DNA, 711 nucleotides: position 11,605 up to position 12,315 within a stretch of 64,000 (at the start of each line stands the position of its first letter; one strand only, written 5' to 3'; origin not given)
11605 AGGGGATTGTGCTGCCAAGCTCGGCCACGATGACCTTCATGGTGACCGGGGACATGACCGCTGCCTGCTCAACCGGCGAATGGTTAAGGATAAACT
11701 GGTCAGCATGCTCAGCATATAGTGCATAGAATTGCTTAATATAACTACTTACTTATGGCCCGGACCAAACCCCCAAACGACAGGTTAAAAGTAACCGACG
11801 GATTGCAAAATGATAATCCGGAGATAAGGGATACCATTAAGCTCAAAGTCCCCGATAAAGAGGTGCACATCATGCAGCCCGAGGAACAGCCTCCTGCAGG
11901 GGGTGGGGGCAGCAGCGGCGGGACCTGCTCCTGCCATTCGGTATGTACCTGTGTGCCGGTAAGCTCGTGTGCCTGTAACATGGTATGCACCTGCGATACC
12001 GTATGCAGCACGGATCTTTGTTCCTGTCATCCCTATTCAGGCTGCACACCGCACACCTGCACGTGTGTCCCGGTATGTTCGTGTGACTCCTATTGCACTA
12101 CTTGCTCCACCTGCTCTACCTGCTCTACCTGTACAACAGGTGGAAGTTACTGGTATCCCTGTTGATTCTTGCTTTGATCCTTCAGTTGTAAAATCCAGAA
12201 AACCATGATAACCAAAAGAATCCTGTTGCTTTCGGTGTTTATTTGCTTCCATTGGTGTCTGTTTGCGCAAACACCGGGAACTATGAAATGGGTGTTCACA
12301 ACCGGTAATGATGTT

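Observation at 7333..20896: Convergent two-operon cluster: six radical-SAM domains, two PqqD-like proteins and a 22-Cys precursor-like ORF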

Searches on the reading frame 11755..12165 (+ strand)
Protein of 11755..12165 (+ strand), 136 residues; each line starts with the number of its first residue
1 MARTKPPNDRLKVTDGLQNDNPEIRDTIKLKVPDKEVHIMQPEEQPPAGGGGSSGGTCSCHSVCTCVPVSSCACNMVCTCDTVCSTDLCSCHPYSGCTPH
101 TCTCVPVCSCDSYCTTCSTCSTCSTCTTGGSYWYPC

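Call 3: search_protein_families(library=pfam, proteins=[window:11755-12165:+], max_evalue=0.01)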
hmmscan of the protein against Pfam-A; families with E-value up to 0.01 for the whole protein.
window:11755-12165:+ (136 aa): 0 families

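Call 4: search_protein_families(library=ncbifam, proteins=[window:11755-12165:+], max_evalue=0.01)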
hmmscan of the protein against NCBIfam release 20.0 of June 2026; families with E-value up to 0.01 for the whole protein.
window:11755-12165:+ (136 aa): 0 families

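Call 19: find_homologous_proteins(query=window:11755-12165:+, max_evalue=0.01)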
Query window:11755-12165:+ (136 aa): 33 proteins with E <= 0.01 among 59 candidates.
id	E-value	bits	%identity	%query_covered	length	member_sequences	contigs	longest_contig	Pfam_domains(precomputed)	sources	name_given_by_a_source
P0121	4.9e-58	214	73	100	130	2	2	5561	-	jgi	jgi:hypothetical protein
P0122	4.2e-54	201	65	100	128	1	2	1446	-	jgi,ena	jgi:hypothetical protein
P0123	2.1e-49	186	65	100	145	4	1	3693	-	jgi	jgi:hypothetical protein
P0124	3.5e-49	185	66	100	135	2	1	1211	-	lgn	-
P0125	3.4e-48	182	61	100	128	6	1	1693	-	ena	-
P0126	3.4e-47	178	63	100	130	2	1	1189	-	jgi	jgi:hypothetical protein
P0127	2.2e-45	173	62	99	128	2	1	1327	-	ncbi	-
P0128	2.6e-42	163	67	76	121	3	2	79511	-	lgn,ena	-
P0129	2.6e-41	159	60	95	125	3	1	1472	-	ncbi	-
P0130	2.1e-40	156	57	95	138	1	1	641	-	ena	-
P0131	4.6e-40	155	59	97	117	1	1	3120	-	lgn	-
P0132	4.9e-40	155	61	95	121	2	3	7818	-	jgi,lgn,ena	-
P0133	5.3e-39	152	56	99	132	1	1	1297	-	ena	-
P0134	5.8e-38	148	57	95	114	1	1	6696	-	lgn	-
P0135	1.4e-37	147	58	96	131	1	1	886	-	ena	-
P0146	1.3e-28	118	55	83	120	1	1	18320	-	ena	-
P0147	2.1e-28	117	52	95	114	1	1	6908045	-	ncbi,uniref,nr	ncbi:Uncharacterized protein dnl_52100 [Desulfonema limicola]|uniref:Uncharacterized protein n=1 Tax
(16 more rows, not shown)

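Call 21: find_encoding_contigs(protein=P0147, flank=10000, max_places=2)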
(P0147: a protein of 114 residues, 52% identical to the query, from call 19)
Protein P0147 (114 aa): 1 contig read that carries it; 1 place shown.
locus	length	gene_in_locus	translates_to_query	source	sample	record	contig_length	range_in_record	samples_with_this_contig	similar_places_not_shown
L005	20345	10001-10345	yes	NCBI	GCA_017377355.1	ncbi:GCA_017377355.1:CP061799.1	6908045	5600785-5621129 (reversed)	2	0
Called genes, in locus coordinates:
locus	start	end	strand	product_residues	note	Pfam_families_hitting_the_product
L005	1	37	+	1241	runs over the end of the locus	PF00072:Response_reg, PF01590:GAF, PF13185:GAF_2, PF13492:GAF_3, PF00512:HisKA, PF02518:HATPase_c, PF00072:Response_reg, PF01627:Hpt, +1 more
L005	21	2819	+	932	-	PF08448:PAS_4, PF13426:PAS_9, PF00989:PAS, PF08448:PAS_4, PF08447:PAS_3, PF13426:PAS_9, PF00989:PAS, PF13426:PAS_9, +7 more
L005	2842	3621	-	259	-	PF00378:ECH_1, PF16113:ECH_2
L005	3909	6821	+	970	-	PF13385:Laminin_G_3, PF02210:Laminin_G_2 (faint), PF00801:PKD, PF18911:PKD_4, PF13385:Laminin_G_3, PF00515:TPR_1 (faint), PF07719:TPR_2 (faint)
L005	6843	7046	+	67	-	-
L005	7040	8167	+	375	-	PF13353:Fer4_12 (weak), PF04055:Radical_SAM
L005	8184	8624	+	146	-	PF10518:TAT_signal (weak)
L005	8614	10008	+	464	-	PF04055:Radical_SAM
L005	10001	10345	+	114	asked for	-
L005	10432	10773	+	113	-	-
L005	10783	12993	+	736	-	PF02638:GHL10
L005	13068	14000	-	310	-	PF12784:PDDEXK_2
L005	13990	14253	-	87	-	-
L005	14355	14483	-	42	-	PF12784:PDDEXK_2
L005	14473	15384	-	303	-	PF12784:PDDEXK_2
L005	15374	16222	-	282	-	PF12784:PDDEXK_2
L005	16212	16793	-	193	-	PF12784:PDDEXK_2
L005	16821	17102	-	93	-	PF12784:PDDEXK_2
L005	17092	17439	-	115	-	-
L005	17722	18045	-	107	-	PF12784:PDDEXK_2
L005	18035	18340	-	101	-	-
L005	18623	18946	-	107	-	PF12784:PDDEXK_2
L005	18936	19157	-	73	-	-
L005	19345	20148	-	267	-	PF05742:TANGO2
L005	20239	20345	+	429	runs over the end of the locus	PF00108:Thiolase_N, PF02803:Thiolase_C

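Call 22: find_encoding_contigs(protein=P0128, flank=10000, max_places=2)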
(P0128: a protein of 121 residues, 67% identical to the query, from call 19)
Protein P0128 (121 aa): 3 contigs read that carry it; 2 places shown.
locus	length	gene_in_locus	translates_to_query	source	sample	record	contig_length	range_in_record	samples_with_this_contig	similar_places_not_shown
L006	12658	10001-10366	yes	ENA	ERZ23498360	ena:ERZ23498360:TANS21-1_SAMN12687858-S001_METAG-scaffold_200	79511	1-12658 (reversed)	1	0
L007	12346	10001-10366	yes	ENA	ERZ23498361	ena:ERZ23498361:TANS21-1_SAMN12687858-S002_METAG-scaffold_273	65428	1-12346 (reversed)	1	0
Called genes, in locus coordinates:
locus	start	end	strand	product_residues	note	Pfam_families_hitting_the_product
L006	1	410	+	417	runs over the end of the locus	PF01011:PQQ (faint), PF13360:PQQ_2, PF13570:Beta-prop_ACSF4 (weak)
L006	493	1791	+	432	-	PF13360:PQQ_2 (weak), PF13570:Beta-prop_ACSF4 (faint), PF13360:PQQ_2, PF01011:PQQ (faint)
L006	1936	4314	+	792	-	PF12704:MacB_PCD, PF02687:FtsX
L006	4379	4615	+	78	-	-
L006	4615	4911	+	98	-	-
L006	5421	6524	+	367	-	PF12833:HTH_18, PF00165:HTH_AraC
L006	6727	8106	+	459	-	PF04055:Radical_SAM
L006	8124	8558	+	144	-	-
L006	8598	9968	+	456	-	PF04055:Radical_SAM, PF13353:Fer4_12 (weak)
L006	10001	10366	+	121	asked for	-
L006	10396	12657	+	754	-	?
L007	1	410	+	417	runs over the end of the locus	PF01011:PQQ (faint), PF13360:PQQ_2, PF13570:Beta-prop_ACSF4 (weak)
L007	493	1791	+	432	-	PF13360:PQQ_2 (weak), PF13570:Beta-prop_ACSF4 (faint), PF13360:PQQ_2, PF01011:PQQ (faint)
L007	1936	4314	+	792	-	PF12704:MacB_PCD, PF02687:FtsX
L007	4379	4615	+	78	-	-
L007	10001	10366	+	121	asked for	-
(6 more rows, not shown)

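Call 35: search_protein_families(library=ncbifam, proteins=[L005:8184-8624:+], max_evalue=0.01)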
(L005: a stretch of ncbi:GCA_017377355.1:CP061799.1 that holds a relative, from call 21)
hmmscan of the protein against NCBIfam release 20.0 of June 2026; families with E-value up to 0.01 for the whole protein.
L005:8184-8624:+ (146 aa): 3 families
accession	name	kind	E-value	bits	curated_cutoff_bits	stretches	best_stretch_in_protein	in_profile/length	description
TIGR01409.1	TAT_signal_seq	domain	1.8e-06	28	16.7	1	9-37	1-27/29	twin-arginine translocation signal domain-containing protein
NF033536.1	lasso_PqqD_Bac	exception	0.0038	17.3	80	1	82-129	39-86/88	lasso peptide biosynthesis PqqD family chaperone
NF050069.2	PqqD_rel_WgkC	exception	0.0086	16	110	0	76-130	33-87/103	PqqD family peptide maturation chaperone WgkC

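Call 55: search_protein_representatives(alignment_id=A1)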
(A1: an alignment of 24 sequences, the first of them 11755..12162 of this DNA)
Query: 24 sequences, 119 profile positions. Proteins with E-value up to 0.001 (for the whole library): 41; up to 1e-10: 15; up to 1e-30: 6. The best 41 are listed.
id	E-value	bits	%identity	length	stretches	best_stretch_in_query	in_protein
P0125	1.1e-48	180.4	-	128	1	3-119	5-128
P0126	2.8e-42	159.7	-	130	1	3-119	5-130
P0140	3.7e-40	152.9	-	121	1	2-119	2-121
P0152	3.9e-39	149.6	-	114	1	2-119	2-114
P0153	2.3e-34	134.2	-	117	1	1-118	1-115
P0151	4.6e-33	130.0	-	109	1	2-88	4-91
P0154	5.9e-30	120.0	-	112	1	1-119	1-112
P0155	3.1e-29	117.7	-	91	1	3-89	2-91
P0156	5.4e-20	87.9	-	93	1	1-56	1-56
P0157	3.6e-19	85.2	-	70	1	1-56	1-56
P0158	1.0e-17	80.5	-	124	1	3-111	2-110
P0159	4.4e-13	65.6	-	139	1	4-81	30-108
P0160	6.1e-13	65.1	-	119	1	4-79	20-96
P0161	1.2e-11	61.0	-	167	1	4-118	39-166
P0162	2.3e-11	60.0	-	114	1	2-103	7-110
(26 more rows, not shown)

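Call 74: predict_structure(alignment_id=A1)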
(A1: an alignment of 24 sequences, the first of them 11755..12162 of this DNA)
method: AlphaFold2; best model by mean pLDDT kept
length: 136 residues; sequences in the alignment: 24
mean_pLDDT: 40.8   pTM: 0.16
mean pLDDT of the five models: 40.8, 38.8, 38.5, 38.4, 36.0
residues with pLDDT >= 90: 0; 70-90: 0; 50-70: 36; < 50: 100
segments of 3 or more residues with pLDDT < 50: 33-37, 47-136
pLDDT, mean of each block of 10 residues (from residue 1): 55 57 58 48 48 37 30 32 37 36 33 30 33 33
secondary structure: DSSP gave nothing for this model
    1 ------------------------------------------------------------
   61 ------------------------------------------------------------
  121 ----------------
elements in order:

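Call 77: find_encoding_contigs(protein=P0146, flank=10000, max_places=1)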
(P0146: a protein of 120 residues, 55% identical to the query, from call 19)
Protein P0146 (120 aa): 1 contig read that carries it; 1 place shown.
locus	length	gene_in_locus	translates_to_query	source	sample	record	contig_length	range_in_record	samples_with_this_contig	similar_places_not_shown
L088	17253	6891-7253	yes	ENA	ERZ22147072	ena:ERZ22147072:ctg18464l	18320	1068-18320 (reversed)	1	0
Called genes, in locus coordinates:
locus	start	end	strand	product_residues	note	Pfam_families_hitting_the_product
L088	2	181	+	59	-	?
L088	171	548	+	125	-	-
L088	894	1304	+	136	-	PF00436:SSB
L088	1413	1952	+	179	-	-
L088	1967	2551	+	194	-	-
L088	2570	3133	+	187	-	-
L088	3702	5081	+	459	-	PF04055:Radical_SAM, PF13353:Fer4_12 (weak)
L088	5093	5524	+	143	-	-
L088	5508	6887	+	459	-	PF04055:Radical_SAM, PF13353:Fer4_12 (weak)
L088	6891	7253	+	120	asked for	-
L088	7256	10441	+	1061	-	PF13360:PQQ_2 (faint), PF13570:Beta-prop_ACSF4 (faint), PF07719:TPR_2 (faint), PF13181:TPR_8 (faint), PF00515:TPR_1 (faint), PF13860:FlgD_ig, PF18962:Por_Secre_tail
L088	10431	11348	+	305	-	PF00515:TPR_1 (faint), PF07719:TPR_2 (faint), PF13174:TPR_6 (faint), PF13181:TPR_8 (faint), PF13424:TPR_12 (faint), PF13428:TPR_14 (faint), PF14559:TPR_19 (faint)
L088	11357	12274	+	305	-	PF04055:Radical_SAM, PF13353:Fer4_12 (weak)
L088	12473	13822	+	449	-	PF05876:GpA_ATPase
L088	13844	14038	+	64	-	-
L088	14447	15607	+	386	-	PF03783:CsgG, PF11684:DUF3280 (faint), PF13036:LpoB, PF09603:Fib_succ_major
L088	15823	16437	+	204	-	PF08534:Redoxin, PF00578:AhpC-TSA, PF00085:Thioredoxin (weak), PF13905:Thioredoxin_8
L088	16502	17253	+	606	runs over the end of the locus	?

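Call 78: find_encoding_contigs(protein=P0132, flank=8000, max_places=1)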
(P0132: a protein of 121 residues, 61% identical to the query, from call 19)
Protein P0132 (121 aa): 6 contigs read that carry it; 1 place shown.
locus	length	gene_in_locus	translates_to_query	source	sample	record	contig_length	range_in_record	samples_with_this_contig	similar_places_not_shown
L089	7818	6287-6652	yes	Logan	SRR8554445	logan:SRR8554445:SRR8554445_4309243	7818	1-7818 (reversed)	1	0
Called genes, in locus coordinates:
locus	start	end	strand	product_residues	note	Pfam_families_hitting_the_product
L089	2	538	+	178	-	?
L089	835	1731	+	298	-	-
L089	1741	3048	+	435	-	PF04055:Radical_SAM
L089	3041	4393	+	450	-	PF04055:Radical_SAM (weak)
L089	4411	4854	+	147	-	-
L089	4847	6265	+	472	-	PF13353:Fer4_12 (faint), PF04055:Radical_SAM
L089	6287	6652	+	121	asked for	-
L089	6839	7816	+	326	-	?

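Call 84: find_related_loci(query=A1, collection=metagenome_contigs, flank=10000)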
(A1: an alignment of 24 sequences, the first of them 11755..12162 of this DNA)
Query A1 (136 aa) in metagenome_contigs; peptide patterns used: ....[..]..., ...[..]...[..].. (x = any residue, [..] = any of these).
365 stretches matched a pattern; 69 encode a relative of the query (tblastn E <= 1e-3); 69 distinct loci.
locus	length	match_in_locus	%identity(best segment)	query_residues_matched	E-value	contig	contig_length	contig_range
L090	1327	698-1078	62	1-135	4e-51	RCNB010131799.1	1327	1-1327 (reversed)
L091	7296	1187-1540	60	5-135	1e-45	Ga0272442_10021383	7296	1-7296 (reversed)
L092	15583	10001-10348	60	7-135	8e-45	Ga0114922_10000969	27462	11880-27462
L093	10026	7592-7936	60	7-135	1e-42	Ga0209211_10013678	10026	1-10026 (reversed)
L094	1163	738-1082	59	7-135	4e-44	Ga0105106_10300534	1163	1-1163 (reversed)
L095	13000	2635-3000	55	1-135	4e-40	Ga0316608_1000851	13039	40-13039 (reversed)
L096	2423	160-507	56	1-135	2e-40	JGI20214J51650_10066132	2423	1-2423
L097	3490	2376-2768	64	1-136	2e-39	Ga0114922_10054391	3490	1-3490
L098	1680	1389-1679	78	1-97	3e-38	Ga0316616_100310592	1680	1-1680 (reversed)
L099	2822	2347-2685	54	7-135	8e-37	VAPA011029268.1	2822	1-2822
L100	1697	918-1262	52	4-135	6e-37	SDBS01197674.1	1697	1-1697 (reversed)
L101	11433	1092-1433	51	5-135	1e-35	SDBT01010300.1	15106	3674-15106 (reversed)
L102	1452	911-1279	55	7-135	5e-35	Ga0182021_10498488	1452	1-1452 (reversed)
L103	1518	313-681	55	7-135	6e-35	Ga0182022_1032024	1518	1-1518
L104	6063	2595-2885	57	7-109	1e-33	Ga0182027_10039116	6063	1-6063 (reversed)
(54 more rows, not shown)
